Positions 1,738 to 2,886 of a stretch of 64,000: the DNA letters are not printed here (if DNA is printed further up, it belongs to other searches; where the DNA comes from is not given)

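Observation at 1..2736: IS256 insertion with an 8-bp target duplication splits an uncharacterised two-gene module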

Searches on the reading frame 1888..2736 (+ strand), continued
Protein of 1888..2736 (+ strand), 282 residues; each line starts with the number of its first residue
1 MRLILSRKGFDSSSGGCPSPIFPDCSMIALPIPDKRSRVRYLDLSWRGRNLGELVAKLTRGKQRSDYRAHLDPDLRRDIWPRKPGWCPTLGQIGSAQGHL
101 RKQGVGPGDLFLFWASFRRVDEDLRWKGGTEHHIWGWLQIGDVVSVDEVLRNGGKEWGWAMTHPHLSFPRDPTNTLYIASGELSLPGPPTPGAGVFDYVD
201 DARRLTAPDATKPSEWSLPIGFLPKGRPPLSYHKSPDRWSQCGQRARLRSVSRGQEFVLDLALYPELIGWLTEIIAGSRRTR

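Call 40: find_encoding_contigs(protein=P0003, flank=8000, max_places=3)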
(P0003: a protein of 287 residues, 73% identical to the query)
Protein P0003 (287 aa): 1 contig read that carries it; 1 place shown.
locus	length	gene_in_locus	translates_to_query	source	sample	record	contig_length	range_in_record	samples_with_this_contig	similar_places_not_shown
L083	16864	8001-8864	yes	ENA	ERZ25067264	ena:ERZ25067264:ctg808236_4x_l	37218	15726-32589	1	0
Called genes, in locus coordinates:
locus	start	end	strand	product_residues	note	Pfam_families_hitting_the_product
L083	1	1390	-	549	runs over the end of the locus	PF00155:Aminotran_1_2, PF00475:IGPD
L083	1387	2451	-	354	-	PF00815:Histidinol_dh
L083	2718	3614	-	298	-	PF01634:HisG, PF08029:HisG_C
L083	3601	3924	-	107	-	PF01371:Trp_repressor, PF13384:HTH_23 (weak)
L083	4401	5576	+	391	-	PF02810:SEC-C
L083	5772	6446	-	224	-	PF13683:rve_3 (weak)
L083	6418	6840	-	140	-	PF13565:HTH_32 (weak)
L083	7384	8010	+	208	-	PF18753:Nmad2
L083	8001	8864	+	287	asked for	PF18754:Nmad3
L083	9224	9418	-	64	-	-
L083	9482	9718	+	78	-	-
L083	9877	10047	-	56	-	-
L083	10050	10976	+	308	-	PF09565:RE_NgoFVII (weak)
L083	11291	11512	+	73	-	-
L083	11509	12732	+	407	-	PF00326:Peptidase_S9 (faint), PF00756:Esterase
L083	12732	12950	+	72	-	-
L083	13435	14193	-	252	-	-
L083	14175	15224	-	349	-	PF13683:rve_3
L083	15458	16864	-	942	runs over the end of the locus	PF00550:PP-binding (weak), PF00501:AMP-binding, PF01553:Acyltransferase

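Call 41: find_encoding_contigs(protein=P0007, flank=8000, max_places=3)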
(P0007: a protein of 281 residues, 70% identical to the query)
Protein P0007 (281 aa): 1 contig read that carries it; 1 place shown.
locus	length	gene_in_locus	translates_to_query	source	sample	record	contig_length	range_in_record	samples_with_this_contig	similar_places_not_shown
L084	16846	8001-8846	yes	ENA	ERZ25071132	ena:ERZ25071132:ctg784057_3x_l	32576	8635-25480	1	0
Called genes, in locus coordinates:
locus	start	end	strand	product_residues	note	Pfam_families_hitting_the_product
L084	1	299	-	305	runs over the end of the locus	PF01867:Cas_Cas1 (weak)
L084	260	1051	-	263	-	PF08798:CRISPR_assoc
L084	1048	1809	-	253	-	PF09704:Cas_Cas5d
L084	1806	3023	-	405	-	PF09344:Cas_CT1975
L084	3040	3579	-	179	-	PF09485:CRISPR_Cse2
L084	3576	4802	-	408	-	-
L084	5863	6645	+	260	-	-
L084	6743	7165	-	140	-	-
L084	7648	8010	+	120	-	PF18753:Nmad2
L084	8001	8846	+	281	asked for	PF18754:Nmad3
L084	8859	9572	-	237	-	PF04250:DUF429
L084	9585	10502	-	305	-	PF13391:HNH_2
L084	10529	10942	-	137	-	-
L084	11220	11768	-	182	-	-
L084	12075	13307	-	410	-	PF13638:PIN_4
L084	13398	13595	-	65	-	PF00872:Transposase_mut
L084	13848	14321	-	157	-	-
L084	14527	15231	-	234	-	PF03050:DDE_Tnp_IS66 (weak), PF13610:DDE_Tnp_IS240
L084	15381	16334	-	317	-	PF13505:OMP_b-brl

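Call 42: find_encoding_contigs(protein=P0025, flank=8000, max_places=3)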
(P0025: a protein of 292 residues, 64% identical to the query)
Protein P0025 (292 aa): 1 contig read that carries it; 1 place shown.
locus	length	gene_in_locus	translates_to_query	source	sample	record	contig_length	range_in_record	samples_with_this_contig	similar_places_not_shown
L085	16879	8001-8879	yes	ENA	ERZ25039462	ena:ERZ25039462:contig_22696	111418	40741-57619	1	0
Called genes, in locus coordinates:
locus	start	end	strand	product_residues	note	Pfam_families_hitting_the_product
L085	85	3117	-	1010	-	PF22085:NorB_cytochrome_c-like, PF00115:COX1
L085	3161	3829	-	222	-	PF04405:ScdA_N, PF01814:Hemerythrin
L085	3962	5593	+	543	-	PF13185:GAF_2, PF01590:GAF, PF00158:Sigma54_activat, PF14532:Sigma54_activ_2, PF07728:AAA_5 (weak), PF25601:AAA_lid_14, PF02954:HTH_8 (weak)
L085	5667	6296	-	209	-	PF00881:Nitroreductase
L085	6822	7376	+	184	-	PF04204:HTS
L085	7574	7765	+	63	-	PF04204:HTS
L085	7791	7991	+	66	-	-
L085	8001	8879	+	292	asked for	PF18754:Nmad3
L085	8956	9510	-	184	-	-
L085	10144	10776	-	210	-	PF01757:Acyl_transf_3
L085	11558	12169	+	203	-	-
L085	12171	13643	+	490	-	PF13432:TPR_16 (faint), PF21033:RMD1-3 (faint), PF00515:TPR_1 (faint), PF07719:TPR_2 (faint), PF13431:TPR_17 (faint), PF14559:TPR_19 (faint), PF13414:TPR_11 (weak)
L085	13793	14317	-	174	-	-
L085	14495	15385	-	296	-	PF00672:HAMP, PF26769:HAMP_PhoQ (weak), PF00512:HisKA, PF13581:HATPase_c_2 (weak), PF02518:HATPase_c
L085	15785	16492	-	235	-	PF00072:Response_reg, PF00486:Trans_reg_C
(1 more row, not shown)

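Call 43: search_dna_similar(query=window:1888-2733:+, collection=phages, mode=protein, max_evalue=0.001, max_rows=15)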
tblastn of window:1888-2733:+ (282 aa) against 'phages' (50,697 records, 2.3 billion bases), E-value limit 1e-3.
No match.

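Call 44: search_dna_similar(query=window:1888-2733:+, collection=plasmids, mode=protein, max_evalue=0.001, max_rows=25)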
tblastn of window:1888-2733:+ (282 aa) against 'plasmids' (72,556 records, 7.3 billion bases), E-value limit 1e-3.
Records with a match: 6; places in all: 6; records where one place covers at least 80% of the query: 5.
Best place of each record, by identity: <60% 6.
By first word of the organism name: Burkholderia 2; Clostridium 2; Cupriavidus 1; Bacillus 1.
By predicted mobility (MOB-suite, as given by PLSDB): non-mobilizable 5; mobilizable 1.
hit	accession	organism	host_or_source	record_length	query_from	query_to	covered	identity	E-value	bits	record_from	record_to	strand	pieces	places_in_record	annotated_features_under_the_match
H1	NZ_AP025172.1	Cupriavidus sp. P-10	-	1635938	1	275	98%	39.6%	6e-50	183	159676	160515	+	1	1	none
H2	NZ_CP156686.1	Burkholderia stagnalis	Bacterial cells,soils collected in ...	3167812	1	275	98%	39.4%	8e-52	189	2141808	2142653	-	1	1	none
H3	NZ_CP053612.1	Burkholderia sp. MBR-1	-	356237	1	275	98%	38.9%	9e-43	162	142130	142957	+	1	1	hypothetical protein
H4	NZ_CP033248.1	Clostridium butyricum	environment swab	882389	1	259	92%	33.6%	7e-30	125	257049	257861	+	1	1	hypothetical protein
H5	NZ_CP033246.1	Clostridium butyricum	Homo sapiens,stool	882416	1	259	92%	33.6%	7e-30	125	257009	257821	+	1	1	hypothetical protein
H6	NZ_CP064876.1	Bacillus toyonensis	sediment,deep-sea sediment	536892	2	222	78%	33.3%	1e-20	99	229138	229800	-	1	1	hypothetical protein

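Call 45: search_dna_similar(query=P0121, collection=phages, mode=protein, max_evalue=0.001, max_rows=15)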
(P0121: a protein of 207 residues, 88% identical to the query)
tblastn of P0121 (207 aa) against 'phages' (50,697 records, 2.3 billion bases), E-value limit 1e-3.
No match.

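Call 51: search_protein_families(library=pfam, proteins=[L030:4410-5696:-, L030:5732-6325:-, L030:6449-7477:-, L030:7618-8193:-, L030:8842-9840:-, L030:12161-12916:+, L024:7823-9964:+, L024:10914-11993:-, L024:6080-7588:+, L015:8814-9887:-], max_evalue=0.001)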
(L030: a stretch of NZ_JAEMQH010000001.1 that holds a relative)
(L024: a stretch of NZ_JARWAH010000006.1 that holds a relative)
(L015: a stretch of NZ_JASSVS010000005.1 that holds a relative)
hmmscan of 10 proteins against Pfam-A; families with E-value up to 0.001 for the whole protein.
L030:4410-5696:- (428 aa): 1 family
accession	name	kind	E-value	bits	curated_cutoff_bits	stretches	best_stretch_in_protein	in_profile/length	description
PF06808.19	DctM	-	2.6e-109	366.2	23.8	1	7-416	2-412/413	Tripartite ATP-independent periplasmic transporter, DctM component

L030:5732-6325:- (197 aa): 1 family
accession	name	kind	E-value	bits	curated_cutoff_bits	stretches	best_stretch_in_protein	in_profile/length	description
PF04290.18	DctQ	-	1.2e-27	96.8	28.3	1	45-174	1-129/132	Tripartite ATP-independent periplasmic transporters, DctQ component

L030:6449-7477:- (342 aa): 1 family
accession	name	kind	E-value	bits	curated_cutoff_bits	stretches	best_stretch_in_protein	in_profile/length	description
PF03480.18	DctP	-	1.2e-55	189.3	23.4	1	35-317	2-283/286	Bacterial extracellular solute-binding protein, family 7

L030:7618-8193:- (191 aa): 2 families
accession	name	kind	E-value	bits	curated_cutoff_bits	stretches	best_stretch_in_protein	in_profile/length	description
PF05728.18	UPF0227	-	1e-05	26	21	1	24-116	6-94/187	Uncharacterised protein family (UPF0227)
PF12697.13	Abhydrolase_6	-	0.00025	22.2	26.3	1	47-125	27-94/217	Alpha/beta hydrolase family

L030:8842-9840:- (332 aa): 1 family
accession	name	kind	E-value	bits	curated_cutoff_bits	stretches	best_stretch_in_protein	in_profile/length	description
PF00296.26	Bac_luciferase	-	1.2e-38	133.7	27.9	1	17-241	13-245/314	Luciferase-like monooxygenase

L030:12161-12916:+ (251 aa): 5 families
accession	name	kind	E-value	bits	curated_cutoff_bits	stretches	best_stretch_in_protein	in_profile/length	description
PF13847.12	Methyltransf_31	-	1.2e-12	48.2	27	1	50-94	6-53/145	Methyltransferase domain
PF08242.18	Methyltransf_12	-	9.5e-11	42.7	30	1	52-173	1-98/98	Methyltransferase domain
PF13649.12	Methyltransf_25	-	1.5e-10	42.1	27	1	52-94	2-46/97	Methyltransferase domain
PF08241.18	Methyltransf_11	-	4.8e-08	34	21.2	1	52-175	1-95/95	Methyltransferase domain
PF13489.12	Methyltransf_23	-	3.2e-06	27.4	27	1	40-178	14-119/164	Methyltransferase domain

L024:7823-9964:+ (713 aa): 3 families
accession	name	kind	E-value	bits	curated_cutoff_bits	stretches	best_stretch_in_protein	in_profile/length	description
PF13307.12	Helicase_C_2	-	8.1e-41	140.3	25.3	1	546-702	9-169/170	Helicase C-terminal domain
PF00270.35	DEAD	-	5.8e-07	29.8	26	1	55-103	14-64/167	DEAD/DEAH box helicase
PF04851.21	ResIII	-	4.2e-05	24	22.5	0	23-102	2-71/164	Type III restriction enzyme, res subunit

L024:10914-11993:- (359 aa): 1 family
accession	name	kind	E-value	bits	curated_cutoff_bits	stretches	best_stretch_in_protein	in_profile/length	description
PF00793.26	DAHP_synth_1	-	1.7e-89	299.8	25.5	1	45-339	8-267/270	DAHP synthetase I family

L024:6080-7588:+ (502 aa): 3 families
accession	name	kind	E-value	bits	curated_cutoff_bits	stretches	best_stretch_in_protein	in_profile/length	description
PF00270.35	DEAD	-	3.8e-48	163.8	26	1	146-318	1-164/167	DEAD/DEAH box helicase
PF00271.37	Helicase_C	-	2.4e-34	118.3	23.5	1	356-464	2-110/110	Helicase conserved C-terminal domain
PF04851.21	ResIII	-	1.1e-07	32.4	22.5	1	165-314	29-162/164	Type III restriction enzyme, res subunit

L015:8814-9887:- (357 aa): 1 family
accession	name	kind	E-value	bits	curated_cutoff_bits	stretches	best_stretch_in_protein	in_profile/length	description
PF00924.24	MS_channel_2nd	-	1e-09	38.8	20.2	1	188-254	2-68/68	Mechanosensitive ion channel, beta-domain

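Call 55: search_protein_families(library=padloc, alignment_id=A3, max_evalue=0.00001)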
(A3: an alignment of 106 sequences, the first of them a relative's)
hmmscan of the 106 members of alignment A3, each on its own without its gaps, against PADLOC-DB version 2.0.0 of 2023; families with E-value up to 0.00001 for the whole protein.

A. member 1, L001:107-886:- (260 aa): 0 families

B. families by the number of members that match (of 106 scanned): 313 families (the first 25 are shown)
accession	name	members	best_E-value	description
PDLC04134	mad2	5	5.4e-25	mads_2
PDLC03954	RmrA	3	2.6e-16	-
PDLC03949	RmrA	3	3.1e-14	-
PDLC03952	RmrA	3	8e-14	-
PDLC03944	RmrA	2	1.4e-17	-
PDLC03928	PsyrT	2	2.7e-15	-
PDLC03947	RmrA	2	4e-15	-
PDLC03946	RmrA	2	2.8e-13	-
PDLC02926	HTH_VI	2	1.7e-12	-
PDLC03951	RmrA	2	6.1e-12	-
PDLC03632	MTase_III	1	0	Type III methyltransferase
PDLC03627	REase_MTase_IIG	1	4e-294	Type IIG restriction enzyme-methyltransferase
PDLC03599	REase_MTase_IIG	1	4.8e-117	Type IIG restriction enzyme-methyltransferase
PDLC03877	NsnA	1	6.3e-115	-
PDLC00793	Cyclase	1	1.4e-113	oligonucleotide-cyclase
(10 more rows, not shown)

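Call 56: search_protein_families(library=padloc, alignment_id=A4, max_evalue=0.00001)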
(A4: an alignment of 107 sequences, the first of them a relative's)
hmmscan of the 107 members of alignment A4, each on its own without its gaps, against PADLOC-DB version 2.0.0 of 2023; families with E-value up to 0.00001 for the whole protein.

A. member 1, L037:4715-5656:+ (314 aa): 0 families

B. families by the number of members that match (of 107 scanned): 48 families (the first 25 are shown)
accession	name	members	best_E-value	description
PDLC01465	PrimPol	1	9.7e-111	"CAS-I,CAS-II,CAS-III,CAS-IV,CAS-V,CAS-VI; associated"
PDLC01386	Cas8e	1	1e-106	CAS-I-E; effector_LS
PDLC01620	Cas7e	1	8.4e-97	CAS-I-E; effector_G7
PDLC00959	Cas7e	1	1.2e-83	"CRISPR-associated protein Cas7/Cse4/CasC, subtype I-E/ECOLI"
PDLC01259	Cas7e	1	5.5e-83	CAS-I-E; effector_G7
PDLC04031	PD-T4-3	1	1e-43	-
PDLC00949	Cas5e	1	9.1e-42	"CRISPR-associated protein Cas5/CasD, subtype I-E/ECOLI"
PDLC04606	PDC-M37B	1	2e-40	-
PDLC01369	Cas5e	1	1.1e-39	CAS-I-E; effector_G5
PDLC01258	Cas5e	1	2.1e-39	CAS-I-E; effector_G5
PDLC04605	PDC-M37B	1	4.5e-35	-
PDLC01644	Cas5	1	1.9e-32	CAS-I; effector_G5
PDLC03838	DolB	1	1.4e-31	-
PDLC01652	WYL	1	4.7e-27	"CAS-I,CAS-II,CAS-III,CAS-IV,CAS-V,CAS-VI; associated_signaling"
PDLC01306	Cas5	1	8e-26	CAS-I; effector_G5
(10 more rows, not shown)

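Call 59: search_protein_families(library=padloc, alignment_id=A5, max_evalue=0.00001)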
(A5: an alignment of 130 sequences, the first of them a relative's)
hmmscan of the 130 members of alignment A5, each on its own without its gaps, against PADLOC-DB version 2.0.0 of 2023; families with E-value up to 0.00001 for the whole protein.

A. member 1, L008:3566-4780:- (405 aa): 0 families

B. families by the number of members that match (of 130 scanned): 134 families (the first 25 are shown)
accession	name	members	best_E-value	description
PDLC02707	PbeA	2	5.6e-15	PbeA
PDLC02704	PbeA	2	6.8e-11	PbeA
PDLC01747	Cas1g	1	2.2e-182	-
PDLC04097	HerA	1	7.3e-175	-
PDLC02864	DpdF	1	1.8e-129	DpdF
PDLC02861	DpdF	1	7.2e-119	DpdF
PDLC03928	PsyrT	1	1.8e-112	-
PDLC02870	DpdF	1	2.5e-112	DpdF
PDLC01465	PrimPol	1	8.5e-112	"CAS-I,CAS-II,CAS-III,CAS-IV,CAS-V,CAS-VI; associated"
PDLC02067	Cas1b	1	1.3e-103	-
PDLC00928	Cas1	1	6.8e-96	Cas1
PDLC01248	Cas1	1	1.6e-94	"CAS-I,CAS-II,CAS-III,CAS-IV,CAS-V,CAS-VI; acquisition_1"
PDLC01608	Cas1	1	1.1e-90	"CAS-I,CAS-II,CAS-III,CAS-IV,CAS-V,CAS-VI; acquisition_1"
PDLC01743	Cas1c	1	1.2e-87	-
PDLC02025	Cas1d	1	7.7e-85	-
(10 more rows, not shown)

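Call 60: search_solved_structures(query=A1, max_evalue=1)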
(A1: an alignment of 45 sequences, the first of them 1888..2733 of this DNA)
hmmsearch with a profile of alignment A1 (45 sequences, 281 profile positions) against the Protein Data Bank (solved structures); distinct sequences matched with E-value up to 1: 0.

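Call 61: search_solved_structures(query=A2, max_evalue=1)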
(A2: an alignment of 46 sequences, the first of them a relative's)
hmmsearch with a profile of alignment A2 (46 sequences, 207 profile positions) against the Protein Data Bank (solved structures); distinct sequences matched with E-value up to 1: 0.

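Call 62: find_related_loci(query=A2, collection=metagenome_contigs, flank=6000)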
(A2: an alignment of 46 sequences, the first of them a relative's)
Query A2 (207 aa) in metagenome_contigs; peptide patterns used: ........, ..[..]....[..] (x = any residue, [..] = any of these).
600 stretches matched a pattern (row limit reached: there are more); 498 encode a relative of the query (tblastn E <= 1e-3); the best 80 are kept; 80 distinct loci.
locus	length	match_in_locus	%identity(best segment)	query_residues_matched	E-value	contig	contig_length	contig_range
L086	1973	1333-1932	50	1-202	2e-63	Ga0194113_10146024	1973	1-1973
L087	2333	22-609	48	1-200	6e-62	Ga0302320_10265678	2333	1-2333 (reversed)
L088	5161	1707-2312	49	1-207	4e-60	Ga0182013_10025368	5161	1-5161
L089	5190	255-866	46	1-206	1e-59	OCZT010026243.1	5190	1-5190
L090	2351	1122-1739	46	2-207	2e-60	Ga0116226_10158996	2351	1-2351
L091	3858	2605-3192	47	1-207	3e-59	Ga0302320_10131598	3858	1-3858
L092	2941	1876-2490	47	1-207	3e-59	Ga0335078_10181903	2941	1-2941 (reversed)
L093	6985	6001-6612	45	1-206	2e-58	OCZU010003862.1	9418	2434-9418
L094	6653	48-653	46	1-207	4e-57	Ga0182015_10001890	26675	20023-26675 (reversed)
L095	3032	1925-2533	43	1-206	1e-56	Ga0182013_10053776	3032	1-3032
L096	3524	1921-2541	45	2-206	1e-56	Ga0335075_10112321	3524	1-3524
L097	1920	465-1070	44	1-207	1e-56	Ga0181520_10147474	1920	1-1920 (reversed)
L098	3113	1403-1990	44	1-204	1e-55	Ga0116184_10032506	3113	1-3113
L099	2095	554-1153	42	3-203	3e-56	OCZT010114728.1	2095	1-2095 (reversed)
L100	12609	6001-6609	42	1-206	2e-55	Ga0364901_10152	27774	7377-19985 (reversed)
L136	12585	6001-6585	41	1-193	2e-40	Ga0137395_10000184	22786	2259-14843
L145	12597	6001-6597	41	1-193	6e-39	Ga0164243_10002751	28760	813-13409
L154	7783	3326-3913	37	1-193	9e-37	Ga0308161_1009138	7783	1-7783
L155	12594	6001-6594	36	1-193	1e-36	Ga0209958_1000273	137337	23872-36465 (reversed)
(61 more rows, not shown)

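Call 63: find_related_loci(query=A2, collection=viral_contigs, flank=6000)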
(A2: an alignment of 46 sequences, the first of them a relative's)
Query A2 (207 aa) in viral_contigs; peptide patterns used: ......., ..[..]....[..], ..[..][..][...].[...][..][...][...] (x = any residue, [..] = any of these).
51 stretches matched a pattern; 5 encode a relative of the query (tblastn E <= 1e-3); 5 distinct loci.
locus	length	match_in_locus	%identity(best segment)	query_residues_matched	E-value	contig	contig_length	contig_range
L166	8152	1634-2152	36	1-182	4e-40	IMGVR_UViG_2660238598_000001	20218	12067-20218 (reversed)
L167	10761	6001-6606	34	1-195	1e-30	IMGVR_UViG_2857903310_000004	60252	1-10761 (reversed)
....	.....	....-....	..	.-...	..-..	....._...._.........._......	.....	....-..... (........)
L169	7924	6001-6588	36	2-193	8e-33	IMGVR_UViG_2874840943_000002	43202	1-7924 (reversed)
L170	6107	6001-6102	53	1-34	5e-7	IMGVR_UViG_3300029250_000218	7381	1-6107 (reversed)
